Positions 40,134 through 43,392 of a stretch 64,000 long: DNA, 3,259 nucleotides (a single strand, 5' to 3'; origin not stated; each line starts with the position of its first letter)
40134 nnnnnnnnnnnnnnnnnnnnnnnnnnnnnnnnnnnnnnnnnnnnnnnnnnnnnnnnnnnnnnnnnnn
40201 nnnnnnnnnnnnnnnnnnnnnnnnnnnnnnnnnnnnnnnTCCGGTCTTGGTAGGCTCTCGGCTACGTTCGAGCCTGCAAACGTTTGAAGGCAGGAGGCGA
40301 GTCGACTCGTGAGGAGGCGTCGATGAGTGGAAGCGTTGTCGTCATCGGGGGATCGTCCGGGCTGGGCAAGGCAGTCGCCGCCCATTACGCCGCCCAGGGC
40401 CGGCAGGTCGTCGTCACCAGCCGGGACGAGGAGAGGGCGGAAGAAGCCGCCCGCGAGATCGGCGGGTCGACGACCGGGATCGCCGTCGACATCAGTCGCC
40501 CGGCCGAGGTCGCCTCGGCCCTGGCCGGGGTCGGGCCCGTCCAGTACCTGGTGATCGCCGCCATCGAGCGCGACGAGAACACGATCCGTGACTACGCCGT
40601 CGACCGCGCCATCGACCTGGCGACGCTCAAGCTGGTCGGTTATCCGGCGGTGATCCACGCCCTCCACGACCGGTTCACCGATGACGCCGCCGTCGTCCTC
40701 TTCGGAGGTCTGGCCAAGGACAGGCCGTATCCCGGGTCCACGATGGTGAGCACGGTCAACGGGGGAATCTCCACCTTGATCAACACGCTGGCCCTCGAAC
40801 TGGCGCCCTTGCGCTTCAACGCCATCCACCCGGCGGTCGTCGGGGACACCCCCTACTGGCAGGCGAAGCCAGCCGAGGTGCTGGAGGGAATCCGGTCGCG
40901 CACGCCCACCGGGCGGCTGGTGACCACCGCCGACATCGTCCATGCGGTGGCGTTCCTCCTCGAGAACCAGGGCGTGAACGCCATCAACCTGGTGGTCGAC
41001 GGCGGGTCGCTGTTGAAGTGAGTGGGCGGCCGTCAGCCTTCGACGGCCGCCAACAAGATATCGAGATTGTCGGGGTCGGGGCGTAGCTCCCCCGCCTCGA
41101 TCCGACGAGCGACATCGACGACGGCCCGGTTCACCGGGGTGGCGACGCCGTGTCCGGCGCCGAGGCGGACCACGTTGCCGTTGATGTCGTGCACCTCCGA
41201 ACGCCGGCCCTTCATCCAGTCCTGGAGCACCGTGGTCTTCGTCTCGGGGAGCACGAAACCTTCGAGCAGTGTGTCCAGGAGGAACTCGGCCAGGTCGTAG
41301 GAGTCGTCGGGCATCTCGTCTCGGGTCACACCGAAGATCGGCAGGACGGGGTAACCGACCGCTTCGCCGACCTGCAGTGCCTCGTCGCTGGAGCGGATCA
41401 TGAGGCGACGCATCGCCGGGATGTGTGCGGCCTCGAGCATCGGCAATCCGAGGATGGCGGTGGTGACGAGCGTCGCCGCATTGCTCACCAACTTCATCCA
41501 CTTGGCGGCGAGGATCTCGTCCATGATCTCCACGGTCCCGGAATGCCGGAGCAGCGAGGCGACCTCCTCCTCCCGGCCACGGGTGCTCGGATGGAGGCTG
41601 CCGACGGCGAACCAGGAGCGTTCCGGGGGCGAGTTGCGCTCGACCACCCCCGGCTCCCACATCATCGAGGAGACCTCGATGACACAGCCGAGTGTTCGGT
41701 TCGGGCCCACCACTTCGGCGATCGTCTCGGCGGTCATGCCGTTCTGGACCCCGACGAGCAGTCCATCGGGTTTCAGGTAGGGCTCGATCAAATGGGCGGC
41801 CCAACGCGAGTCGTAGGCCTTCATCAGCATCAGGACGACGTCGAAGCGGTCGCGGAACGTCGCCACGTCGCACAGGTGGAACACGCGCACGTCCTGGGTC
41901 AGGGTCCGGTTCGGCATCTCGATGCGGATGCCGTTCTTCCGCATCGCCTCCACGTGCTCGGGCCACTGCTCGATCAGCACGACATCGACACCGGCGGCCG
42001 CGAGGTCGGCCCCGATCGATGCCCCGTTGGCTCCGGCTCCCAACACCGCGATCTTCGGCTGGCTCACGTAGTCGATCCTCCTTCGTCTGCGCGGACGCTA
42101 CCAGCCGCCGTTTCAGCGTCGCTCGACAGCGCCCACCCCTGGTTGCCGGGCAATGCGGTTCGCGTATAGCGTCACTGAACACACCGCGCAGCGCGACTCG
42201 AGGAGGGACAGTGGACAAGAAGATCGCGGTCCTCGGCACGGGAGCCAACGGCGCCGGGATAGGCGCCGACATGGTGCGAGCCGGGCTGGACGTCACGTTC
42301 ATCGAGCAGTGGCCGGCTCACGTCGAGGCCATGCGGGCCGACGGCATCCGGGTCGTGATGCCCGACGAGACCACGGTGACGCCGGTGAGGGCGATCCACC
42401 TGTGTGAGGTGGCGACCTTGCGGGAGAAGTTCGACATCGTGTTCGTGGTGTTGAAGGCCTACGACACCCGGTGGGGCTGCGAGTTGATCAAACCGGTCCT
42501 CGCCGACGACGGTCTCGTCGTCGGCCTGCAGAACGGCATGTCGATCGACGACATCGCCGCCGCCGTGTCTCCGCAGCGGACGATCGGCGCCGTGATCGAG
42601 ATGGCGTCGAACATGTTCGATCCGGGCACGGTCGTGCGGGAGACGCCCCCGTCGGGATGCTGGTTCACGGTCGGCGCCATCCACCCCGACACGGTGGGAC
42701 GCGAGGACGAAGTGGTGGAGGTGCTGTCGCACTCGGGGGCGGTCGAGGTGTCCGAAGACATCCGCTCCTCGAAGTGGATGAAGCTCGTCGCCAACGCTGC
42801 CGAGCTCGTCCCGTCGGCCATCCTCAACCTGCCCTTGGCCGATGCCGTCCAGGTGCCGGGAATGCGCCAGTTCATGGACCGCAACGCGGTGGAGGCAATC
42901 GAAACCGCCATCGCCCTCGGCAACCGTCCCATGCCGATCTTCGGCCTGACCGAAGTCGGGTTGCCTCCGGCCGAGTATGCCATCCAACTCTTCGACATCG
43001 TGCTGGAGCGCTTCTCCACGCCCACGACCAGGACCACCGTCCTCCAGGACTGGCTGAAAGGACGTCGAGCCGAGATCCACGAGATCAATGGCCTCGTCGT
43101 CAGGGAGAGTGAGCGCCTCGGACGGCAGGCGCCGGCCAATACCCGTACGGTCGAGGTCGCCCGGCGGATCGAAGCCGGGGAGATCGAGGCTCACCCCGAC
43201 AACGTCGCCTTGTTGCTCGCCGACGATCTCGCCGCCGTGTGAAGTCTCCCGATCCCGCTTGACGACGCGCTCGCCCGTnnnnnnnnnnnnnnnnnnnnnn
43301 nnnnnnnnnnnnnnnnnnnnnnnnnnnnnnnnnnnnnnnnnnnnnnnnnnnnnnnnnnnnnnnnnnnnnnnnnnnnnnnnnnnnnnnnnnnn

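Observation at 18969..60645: At least 15 copies of a LacI-family-type operator palindrome (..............-like) in intergenic regions across 42 kb suggest one large LacI-type regulon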

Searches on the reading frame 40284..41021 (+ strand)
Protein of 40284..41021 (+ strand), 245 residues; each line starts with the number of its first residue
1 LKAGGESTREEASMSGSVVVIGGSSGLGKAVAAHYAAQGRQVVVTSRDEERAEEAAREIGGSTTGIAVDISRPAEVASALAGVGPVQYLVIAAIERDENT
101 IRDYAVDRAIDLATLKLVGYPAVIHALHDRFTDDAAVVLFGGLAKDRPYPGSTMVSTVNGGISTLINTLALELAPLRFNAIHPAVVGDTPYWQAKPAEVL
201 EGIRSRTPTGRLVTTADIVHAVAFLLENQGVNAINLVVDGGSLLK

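Call 11: search_protein_families(library=pfam, proteins=[window:40284-41021:+])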
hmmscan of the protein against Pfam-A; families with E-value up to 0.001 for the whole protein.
window:40284-41021:+ (245 aa): 7 families
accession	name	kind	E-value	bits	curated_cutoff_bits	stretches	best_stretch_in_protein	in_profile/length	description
PF13561.12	adh_short_C2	-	1.8e-24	87.1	27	1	24-241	5-234/236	Enoyl-(Acyl carrier protein) reductase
PF00106.31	adh_short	-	1.2e-17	64.5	26.6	1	18-195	3-190/195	short chain dehydrogenase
PF23441.1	SDR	-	6e-10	39.4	27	1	136-244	144-257/258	SDR-like rossmann domain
PF08659.16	KR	-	4.8e-08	33.6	22.6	1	16-133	1-129/180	KR domain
PF03807.23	F420_oxidored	-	7.8e-05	23.6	21.6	1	18-67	2-53/94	NADP oxidoreductase coenzyme F420-dependent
PF03435.24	Sacchrp_dh_NADP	-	0.00016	22.4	25.1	1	18-110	1-93/129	Saccharopine dehydrogenase NADP binding domain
PF01370.27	Epimerase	-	0.0003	20.7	20.9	1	18-99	1-79/240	NAD dependent epimerase/dehydratase family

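Call 50: search_protein_families(library=ncbifam, proteins=[window:40284-41021:+], max_evalue=1e-10)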
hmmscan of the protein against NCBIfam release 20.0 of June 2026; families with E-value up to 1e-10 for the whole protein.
window:40284-41021:+ (245 aa): 47 families (the best 25 are shown)
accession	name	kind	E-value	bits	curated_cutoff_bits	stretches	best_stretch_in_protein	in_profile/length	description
NF005449.0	PRK07041.1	equivalog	4.3e-41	141.4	257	1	17-243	9-238/240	SDR family oxidoreductase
NF005559.1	PRK07231.1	subfamily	6.4e-30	104.4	215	1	17-243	6-248/249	glucose 1-dehydrogenase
NF009466.0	PRK12826.1-2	subfamily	8.5e-21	74.5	222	1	14-242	2-244/248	3-oxoacyl-ACP reductase FabG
NF005067.0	PRK06484.1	equivalog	1e-19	70.5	713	1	12-241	270-510/524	short chain dehydrogenase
NF052558.1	MBtsdlDhBudC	equivalog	4.6e-19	69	270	1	17-242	5-241/250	meso-2,3-butanediol dehydrogenase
NF047420.2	EF_P_mod_YmfI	equivalog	6.8e-18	65.3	238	1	18-230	2-221/236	elongation factor P 5-aminopentanone reductase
NF005893.0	PRK07856.1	equivalog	6.8e-18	64.9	255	1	16-241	9-240/255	SDR family oxidoreductase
NF009468.0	PRK12826.1-4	equivalog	1.1e-17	64.6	318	0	16-84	8-79/256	SDR family oxidoreductase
NF005075.0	PRK06500.1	equivalog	1.5e-17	63.8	336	1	17-242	8-246/249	SDR family oxidoreductase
NF004198.0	PRK05653.1-3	equivalog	3.5e-17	62.7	296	1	16-227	8-229/248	3-oxoacyl-ACP reductase FabG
NF005309.0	PRK06841.1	subfamily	6e-17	62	286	0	12-83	11-83/255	GolD/DthD family dehydrogenase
NF005975.0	PRK08063.1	equivalog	1.8e-16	60.2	328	0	134-242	133-246/250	enoyl-[acyl-carrier-protein] reductase FabL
NF004818.0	PRK06172.1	equivalog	1.8e-16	60.2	336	1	15-242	6-250/253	SDR family oxidoreductase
NF006072.0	PRK08217.1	subfamily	2.9e-16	60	298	1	17-241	7-250/253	3-ketoacyl-(acyl-carrier-protein) reductase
NF005752.0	PRK07576.1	subfamily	1e-15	57.8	321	1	17-243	11-251/271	SDR family oxidoreductase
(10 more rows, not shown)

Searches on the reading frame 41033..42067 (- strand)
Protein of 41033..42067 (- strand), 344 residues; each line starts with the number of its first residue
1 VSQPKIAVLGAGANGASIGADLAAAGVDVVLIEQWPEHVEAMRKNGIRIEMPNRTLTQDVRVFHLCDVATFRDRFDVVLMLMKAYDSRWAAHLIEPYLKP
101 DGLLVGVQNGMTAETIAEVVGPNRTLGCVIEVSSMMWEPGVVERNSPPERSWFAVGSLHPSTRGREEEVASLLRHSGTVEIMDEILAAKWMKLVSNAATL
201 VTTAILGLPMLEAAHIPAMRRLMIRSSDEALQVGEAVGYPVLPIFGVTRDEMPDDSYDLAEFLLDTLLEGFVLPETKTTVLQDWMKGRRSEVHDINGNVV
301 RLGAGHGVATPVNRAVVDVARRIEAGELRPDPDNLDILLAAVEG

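Call 11: search_protein_families(library=pfam, proteins=[window:41033-42067:-])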
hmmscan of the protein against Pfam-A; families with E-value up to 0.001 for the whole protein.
window:41033-42067:- (344 aa): 5 families
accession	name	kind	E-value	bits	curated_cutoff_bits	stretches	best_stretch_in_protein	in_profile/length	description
PF02558.23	ApbA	-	1.7e-23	83.3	22.2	1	6-149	1-141/150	Ketopantoate reductase PanE/ApbA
PF08546.17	ApbA_C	-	5.8e-22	78.8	22.7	1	185-324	2-125/125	Ketopantoate reductase PanE/ApbA C terminal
PF01210.29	NAD_Gly3P_dh_N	-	5.3e-06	26.9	23.1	1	5-116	1-111/158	NAD-dependent glycerol-3-phosphate dehydrogenase N-terminus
PF01266.30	DAO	-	1.5e-05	25.1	27.9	1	5-35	1-31/353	FAD dependent oxidoreductase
PF01494.25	FAD_binding_3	-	0.00067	19.4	22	0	6-47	4-45/349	FAD binding domain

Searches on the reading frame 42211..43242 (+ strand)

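Call 11: search_protein_families(library=pfam, proteins=[window:42211-43242:+])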
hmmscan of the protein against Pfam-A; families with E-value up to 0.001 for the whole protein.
window:42211-43242:+ (343 aa): 2 families
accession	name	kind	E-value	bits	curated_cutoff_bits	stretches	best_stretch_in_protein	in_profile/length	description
PF02558.23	ApbA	-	8.7e-24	84.3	22.2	1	5-145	1-139/150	Ketopantoate reductase PanE/ApbA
PF08546.17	ApbA_C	-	9.9e-16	58.7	22.7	1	183-320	1-124/125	Ketopantoate reductase PanE/ApbA C terminal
